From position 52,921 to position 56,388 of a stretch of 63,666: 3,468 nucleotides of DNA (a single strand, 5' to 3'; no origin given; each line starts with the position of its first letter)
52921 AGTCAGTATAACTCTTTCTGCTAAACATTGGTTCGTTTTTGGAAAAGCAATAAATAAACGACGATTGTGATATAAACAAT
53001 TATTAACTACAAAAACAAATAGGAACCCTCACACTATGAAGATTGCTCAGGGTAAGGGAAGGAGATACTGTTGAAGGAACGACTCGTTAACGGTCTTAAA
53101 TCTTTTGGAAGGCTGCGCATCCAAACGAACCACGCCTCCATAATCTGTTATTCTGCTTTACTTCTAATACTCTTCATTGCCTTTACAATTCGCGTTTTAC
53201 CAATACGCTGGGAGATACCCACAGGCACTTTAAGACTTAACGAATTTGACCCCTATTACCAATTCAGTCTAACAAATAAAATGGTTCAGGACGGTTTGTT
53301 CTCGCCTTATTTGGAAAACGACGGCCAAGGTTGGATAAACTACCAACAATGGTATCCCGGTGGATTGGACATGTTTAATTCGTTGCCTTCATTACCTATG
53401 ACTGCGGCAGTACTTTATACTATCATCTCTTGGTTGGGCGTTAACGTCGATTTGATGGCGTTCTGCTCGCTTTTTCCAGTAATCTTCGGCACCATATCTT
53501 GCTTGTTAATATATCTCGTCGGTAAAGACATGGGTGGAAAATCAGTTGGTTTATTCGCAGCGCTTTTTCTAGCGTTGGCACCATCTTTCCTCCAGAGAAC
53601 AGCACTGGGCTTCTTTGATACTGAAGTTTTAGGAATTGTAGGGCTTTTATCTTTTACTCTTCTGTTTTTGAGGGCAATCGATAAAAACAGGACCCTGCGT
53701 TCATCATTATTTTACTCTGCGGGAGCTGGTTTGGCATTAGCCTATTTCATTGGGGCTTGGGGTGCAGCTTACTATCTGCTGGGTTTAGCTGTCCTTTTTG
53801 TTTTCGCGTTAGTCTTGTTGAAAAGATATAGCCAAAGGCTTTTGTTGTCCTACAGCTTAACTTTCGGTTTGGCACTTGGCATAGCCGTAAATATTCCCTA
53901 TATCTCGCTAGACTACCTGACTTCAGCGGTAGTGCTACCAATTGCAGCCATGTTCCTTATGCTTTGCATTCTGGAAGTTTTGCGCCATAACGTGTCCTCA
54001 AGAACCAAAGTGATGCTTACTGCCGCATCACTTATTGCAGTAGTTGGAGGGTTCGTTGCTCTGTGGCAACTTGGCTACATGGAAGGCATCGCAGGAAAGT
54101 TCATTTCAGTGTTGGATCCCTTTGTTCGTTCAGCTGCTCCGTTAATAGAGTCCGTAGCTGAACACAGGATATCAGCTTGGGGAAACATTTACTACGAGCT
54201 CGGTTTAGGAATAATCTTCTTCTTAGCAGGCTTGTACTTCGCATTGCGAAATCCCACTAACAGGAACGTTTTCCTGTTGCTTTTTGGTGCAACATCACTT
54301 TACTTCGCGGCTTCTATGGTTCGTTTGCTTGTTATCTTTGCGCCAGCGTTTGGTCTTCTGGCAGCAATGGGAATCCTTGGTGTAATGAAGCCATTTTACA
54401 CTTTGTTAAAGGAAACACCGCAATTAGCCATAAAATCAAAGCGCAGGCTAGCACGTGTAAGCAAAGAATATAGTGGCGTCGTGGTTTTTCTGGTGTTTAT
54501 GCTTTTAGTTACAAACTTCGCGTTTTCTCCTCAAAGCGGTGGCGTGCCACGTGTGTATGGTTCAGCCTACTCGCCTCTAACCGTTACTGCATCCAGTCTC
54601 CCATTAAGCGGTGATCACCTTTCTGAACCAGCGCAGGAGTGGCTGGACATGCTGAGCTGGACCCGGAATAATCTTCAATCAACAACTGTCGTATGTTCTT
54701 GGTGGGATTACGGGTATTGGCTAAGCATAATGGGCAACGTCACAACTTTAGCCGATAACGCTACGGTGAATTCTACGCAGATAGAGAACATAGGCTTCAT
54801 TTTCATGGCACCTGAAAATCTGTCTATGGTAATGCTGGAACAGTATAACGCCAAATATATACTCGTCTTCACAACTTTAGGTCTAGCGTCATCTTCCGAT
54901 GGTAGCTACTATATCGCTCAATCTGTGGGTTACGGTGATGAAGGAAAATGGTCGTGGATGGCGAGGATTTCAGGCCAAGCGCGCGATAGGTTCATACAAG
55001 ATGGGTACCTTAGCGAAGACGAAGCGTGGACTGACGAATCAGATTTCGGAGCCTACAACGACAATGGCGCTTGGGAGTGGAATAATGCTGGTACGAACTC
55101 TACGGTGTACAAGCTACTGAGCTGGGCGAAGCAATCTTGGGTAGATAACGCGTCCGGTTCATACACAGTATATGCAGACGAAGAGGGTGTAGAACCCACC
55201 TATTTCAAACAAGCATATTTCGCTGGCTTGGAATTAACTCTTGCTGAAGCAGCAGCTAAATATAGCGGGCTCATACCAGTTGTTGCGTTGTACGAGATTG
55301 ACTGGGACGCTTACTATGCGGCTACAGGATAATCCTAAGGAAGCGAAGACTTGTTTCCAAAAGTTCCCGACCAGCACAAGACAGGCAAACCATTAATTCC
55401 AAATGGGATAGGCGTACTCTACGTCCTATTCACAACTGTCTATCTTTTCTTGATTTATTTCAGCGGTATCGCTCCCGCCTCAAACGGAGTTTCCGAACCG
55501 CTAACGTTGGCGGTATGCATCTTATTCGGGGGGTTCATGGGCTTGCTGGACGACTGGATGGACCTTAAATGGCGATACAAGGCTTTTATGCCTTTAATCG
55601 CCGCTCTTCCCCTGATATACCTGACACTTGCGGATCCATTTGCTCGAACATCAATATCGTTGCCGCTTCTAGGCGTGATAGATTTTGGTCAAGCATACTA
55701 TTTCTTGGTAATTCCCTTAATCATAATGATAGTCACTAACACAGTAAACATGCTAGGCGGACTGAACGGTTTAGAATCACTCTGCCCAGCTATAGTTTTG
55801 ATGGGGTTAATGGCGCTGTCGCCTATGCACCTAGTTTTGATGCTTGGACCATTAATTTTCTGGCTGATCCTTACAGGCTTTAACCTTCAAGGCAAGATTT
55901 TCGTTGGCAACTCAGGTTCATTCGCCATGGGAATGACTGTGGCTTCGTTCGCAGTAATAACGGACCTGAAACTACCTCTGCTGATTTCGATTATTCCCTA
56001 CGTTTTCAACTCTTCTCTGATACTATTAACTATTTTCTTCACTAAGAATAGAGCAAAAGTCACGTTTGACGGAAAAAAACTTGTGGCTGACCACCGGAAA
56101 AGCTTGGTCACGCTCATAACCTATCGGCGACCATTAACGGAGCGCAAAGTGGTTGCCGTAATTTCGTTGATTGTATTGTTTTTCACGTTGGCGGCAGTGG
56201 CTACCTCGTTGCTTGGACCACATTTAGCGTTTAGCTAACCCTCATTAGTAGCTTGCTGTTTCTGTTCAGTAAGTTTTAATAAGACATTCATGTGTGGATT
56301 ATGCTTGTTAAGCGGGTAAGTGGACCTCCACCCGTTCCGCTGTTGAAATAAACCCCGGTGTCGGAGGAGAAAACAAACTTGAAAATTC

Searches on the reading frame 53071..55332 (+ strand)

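Call 67: search_protein_families(library=pfam, proteins=[window:53071-55332:+], max_evalue=0.00001)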
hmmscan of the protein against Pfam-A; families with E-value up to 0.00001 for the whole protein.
window:53071-55332:+ (753 aa): 1 family
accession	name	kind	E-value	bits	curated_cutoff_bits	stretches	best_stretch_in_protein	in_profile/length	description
PF02516.20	STT3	-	6.3e-38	131.8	24.5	1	53-430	26-404/405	Oligosaccharyl transferase STT3, N-terminal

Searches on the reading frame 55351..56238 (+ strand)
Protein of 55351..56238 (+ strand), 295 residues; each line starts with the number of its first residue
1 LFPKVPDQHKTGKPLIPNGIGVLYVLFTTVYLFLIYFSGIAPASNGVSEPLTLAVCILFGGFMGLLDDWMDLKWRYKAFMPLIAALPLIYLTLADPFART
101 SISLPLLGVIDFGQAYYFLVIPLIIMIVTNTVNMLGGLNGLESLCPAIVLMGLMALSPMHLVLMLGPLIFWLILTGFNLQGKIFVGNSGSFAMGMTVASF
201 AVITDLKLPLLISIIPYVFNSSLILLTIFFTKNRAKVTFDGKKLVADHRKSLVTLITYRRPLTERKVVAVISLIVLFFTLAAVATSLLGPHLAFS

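Call 67: search_protein_families(library=pfam, proteins=[window:55351-56238:+], max_evalue=0.00001)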
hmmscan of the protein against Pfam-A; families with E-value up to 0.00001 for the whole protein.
window:55351-56238:+ (295 aa): 1 family
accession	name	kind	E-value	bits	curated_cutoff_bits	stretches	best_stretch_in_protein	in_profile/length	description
PF00953.26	Glycos_transf_4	-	2.4e-21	76.8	27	1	52-203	3-158/160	Glycosyl transferase family 4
